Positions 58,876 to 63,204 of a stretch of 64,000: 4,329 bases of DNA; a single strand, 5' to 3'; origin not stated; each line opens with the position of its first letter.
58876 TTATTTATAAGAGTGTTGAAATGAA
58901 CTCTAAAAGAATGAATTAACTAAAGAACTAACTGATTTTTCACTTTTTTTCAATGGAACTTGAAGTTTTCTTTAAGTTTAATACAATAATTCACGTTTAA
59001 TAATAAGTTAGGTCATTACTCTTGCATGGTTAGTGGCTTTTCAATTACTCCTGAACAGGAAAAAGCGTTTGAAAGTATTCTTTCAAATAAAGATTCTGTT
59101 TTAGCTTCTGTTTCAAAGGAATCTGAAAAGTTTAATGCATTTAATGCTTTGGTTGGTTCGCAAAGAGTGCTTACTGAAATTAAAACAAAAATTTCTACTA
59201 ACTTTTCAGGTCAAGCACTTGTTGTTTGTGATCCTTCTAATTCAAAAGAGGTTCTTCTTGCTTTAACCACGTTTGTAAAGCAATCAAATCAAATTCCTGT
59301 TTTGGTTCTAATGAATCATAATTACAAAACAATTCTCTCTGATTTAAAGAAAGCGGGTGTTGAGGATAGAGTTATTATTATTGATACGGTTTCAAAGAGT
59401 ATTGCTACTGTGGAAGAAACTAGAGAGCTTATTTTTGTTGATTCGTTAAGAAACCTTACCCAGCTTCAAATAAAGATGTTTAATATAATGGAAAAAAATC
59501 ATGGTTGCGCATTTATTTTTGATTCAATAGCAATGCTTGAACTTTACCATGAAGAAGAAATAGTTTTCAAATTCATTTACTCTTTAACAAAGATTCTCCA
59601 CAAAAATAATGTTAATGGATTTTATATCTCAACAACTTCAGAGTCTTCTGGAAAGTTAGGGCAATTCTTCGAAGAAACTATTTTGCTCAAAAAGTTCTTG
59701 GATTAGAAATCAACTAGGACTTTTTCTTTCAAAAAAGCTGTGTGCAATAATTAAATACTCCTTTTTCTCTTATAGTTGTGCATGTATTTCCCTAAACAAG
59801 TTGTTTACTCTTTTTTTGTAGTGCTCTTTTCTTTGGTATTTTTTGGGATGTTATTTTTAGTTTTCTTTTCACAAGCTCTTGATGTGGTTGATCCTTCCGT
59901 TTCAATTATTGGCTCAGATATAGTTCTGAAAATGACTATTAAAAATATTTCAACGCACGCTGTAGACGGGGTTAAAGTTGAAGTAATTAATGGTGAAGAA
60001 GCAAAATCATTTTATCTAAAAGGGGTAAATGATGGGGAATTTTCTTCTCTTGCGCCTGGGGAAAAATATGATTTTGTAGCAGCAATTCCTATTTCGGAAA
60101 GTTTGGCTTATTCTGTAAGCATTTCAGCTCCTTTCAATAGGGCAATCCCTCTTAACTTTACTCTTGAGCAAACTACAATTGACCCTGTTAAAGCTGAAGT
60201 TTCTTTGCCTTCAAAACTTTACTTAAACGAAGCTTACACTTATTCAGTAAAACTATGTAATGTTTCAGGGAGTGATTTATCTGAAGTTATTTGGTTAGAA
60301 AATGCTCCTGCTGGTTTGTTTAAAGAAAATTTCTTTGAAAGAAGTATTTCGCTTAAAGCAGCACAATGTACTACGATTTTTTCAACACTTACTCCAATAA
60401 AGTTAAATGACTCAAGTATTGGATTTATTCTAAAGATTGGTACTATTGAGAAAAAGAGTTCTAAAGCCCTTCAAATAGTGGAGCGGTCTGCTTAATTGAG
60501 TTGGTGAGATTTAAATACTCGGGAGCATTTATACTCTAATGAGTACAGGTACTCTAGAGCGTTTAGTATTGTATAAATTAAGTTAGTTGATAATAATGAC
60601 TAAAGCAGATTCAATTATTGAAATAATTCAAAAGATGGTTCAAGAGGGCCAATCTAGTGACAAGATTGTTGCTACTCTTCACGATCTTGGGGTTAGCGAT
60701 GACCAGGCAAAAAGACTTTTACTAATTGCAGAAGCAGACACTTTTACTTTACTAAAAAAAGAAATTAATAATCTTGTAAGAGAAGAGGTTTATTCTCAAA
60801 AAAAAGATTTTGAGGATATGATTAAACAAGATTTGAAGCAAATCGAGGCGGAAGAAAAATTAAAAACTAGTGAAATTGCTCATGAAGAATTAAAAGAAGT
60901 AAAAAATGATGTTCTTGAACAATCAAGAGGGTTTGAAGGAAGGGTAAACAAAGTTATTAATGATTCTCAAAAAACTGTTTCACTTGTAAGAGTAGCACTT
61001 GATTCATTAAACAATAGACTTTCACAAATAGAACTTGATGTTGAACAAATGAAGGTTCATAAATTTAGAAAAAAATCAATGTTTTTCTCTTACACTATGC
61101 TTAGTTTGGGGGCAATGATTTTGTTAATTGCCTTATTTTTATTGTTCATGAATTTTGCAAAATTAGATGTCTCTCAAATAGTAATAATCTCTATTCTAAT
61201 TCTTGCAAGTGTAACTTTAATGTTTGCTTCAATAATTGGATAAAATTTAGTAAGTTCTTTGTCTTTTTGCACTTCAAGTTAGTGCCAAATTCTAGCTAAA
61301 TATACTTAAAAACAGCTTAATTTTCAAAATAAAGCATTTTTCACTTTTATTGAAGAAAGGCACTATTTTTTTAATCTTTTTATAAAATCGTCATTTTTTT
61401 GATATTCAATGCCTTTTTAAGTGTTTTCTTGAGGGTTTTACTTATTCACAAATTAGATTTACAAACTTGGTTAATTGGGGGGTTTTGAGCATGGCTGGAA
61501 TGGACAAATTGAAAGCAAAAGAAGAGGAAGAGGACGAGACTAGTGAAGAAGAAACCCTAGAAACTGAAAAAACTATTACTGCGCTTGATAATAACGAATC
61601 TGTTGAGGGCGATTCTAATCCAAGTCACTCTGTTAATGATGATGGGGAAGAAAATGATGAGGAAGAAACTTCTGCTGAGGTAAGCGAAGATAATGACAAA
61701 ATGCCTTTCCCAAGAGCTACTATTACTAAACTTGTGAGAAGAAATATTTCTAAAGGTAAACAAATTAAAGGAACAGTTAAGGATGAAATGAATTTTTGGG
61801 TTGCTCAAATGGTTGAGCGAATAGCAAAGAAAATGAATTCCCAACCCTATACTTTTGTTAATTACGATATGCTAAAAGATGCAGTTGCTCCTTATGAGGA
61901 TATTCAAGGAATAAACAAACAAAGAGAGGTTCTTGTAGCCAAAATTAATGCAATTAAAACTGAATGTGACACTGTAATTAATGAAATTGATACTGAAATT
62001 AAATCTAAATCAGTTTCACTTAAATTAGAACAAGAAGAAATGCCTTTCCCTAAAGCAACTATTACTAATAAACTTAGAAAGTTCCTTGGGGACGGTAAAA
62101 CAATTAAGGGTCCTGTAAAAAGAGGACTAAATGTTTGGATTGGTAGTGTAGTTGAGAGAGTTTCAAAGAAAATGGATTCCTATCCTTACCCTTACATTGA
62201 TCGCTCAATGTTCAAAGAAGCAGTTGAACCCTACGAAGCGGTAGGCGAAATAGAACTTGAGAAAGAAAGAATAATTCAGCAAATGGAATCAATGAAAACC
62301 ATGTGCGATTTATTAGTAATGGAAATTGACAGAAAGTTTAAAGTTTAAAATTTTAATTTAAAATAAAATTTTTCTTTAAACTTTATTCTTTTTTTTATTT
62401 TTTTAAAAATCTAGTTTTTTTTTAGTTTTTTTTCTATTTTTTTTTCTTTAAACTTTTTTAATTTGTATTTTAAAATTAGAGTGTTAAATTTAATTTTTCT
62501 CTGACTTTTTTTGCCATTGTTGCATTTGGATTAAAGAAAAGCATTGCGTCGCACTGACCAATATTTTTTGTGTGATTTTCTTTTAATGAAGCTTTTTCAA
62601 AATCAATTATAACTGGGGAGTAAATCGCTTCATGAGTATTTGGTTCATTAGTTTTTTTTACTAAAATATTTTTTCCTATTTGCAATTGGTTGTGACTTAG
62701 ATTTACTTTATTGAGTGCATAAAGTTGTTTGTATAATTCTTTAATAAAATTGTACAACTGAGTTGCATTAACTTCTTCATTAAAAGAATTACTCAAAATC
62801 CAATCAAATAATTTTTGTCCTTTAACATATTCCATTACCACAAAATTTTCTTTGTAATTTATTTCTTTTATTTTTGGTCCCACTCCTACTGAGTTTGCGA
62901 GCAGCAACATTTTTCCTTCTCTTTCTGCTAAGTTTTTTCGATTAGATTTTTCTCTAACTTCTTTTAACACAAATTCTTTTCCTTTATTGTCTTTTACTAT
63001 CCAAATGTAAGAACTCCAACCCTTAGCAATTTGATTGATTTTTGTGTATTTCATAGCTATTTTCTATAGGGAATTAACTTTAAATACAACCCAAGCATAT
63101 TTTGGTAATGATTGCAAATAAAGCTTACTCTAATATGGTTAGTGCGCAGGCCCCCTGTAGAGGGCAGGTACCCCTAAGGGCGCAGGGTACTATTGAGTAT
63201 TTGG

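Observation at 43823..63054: Archaeal type IV pilus (Tad/FlaI-like) locus with a 1446-aa LamG-repeat pilin-signal protein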

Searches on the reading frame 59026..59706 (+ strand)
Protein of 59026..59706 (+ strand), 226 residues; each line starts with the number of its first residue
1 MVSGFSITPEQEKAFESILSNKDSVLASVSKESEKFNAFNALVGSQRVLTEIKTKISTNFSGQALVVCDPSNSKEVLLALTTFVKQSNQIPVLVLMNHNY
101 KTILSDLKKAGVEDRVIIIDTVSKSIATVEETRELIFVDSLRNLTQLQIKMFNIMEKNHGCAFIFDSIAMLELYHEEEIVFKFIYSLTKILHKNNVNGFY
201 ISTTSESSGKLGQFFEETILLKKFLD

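Call 5: search_protein_families(library=pfam, proteins=[window:59026-59706:+], max_evalue=0.01)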
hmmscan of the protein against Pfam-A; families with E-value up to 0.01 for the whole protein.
window:59026-59706:+ (226 aa): 2 families
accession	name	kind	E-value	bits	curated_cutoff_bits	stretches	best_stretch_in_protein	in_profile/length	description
PF06745.19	ATPase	-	0.00047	20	26.6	1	98-213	65-173/231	KaiC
PF24336.1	DUF7504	-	0.0015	19.4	27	1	64-203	4-158/179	Family of unknown function (DUF7504)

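Call 25: search_protein_families(library=ncbifam, proteins=[window:59026-59706:+], max_evalue=0.01)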
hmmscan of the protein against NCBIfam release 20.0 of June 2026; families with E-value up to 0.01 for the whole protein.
window:59026-59706:+ (226 aa): 0 families

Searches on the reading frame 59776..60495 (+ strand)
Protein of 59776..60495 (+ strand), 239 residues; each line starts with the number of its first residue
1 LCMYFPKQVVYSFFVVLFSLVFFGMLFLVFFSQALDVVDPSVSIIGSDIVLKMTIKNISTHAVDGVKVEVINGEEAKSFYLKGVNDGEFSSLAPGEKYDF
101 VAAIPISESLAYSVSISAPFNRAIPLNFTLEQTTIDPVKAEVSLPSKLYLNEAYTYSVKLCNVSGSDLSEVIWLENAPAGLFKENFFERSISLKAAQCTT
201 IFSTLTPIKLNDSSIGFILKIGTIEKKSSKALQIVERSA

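Call 5: search_protein_families(library=pfam, proteins=[window:59776-60495:+], max_evalue=0.01)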
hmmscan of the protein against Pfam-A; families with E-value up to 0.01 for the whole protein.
window:59776-60495:+ (239 aa): 0 families

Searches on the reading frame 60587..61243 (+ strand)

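Call 5: search_protein_families(library=pfam, proteins=[window:60587-61243:+], max_evalue=0.01)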
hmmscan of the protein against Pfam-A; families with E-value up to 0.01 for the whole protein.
window:60587-61243:+ (218 aa): 1 family
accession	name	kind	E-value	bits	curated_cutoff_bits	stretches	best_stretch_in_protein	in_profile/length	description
PF20990.2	DUF2207_C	-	0.0016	18.6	33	1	87-214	58-185/247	Predicted membrane protein (DUF2207) C-terminal domain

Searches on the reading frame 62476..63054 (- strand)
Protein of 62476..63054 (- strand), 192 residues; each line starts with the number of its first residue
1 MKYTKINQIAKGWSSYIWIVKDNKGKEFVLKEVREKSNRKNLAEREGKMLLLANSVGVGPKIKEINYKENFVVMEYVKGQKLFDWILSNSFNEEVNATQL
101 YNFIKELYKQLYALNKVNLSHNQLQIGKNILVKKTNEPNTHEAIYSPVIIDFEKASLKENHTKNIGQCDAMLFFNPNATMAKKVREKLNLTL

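Call 5: search_protein_families(library=pfam, proteins=[window:62476-63054:-], max_evalue=0.01)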
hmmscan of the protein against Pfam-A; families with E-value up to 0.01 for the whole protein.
window:62476-63054:- (192 aa): 5 families
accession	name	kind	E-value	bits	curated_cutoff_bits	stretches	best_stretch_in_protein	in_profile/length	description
PF00069.31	Pkinase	-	4.1e-07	30.1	31.7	1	3-172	1-162/263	Protein kinase domain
PF01636.29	APH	-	0.00036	20.8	23.2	1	6-94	2-87/239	Phosphotransferase enzyme family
PF04655.20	APH_6_hur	-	0.00037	20.4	27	1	7-89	8-88/252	Aminoglycoside/hydroxyurea antibiotic resistance kinase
PF01327.26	Pep_deformylase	-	0.0044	17.1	22.8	1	94-156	21-87/156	Polypeptide deformylase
PF19250.5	DUF5898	-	0.0051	17.2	28.9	1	11-98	4-87/109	Family of unknown function (DUF5898)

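Call 72: find_encoding_contigs(protein=window:62476-63054:-, flank=10000, max_places=2)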
Protein window:62476-63054:- (192 aa): 1 contig read that carries it; 1 place shown.
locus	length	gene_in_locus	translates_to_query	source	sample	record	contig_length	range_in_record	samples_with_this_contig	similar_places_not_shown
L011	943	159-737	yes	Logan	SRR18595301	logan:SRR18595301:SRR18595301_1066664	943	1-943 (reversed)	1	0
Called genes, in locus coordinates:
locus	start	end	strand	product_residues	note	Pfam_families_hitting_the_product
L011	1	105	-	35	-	?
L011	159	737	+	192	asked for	PF00069:Pkinase (weak)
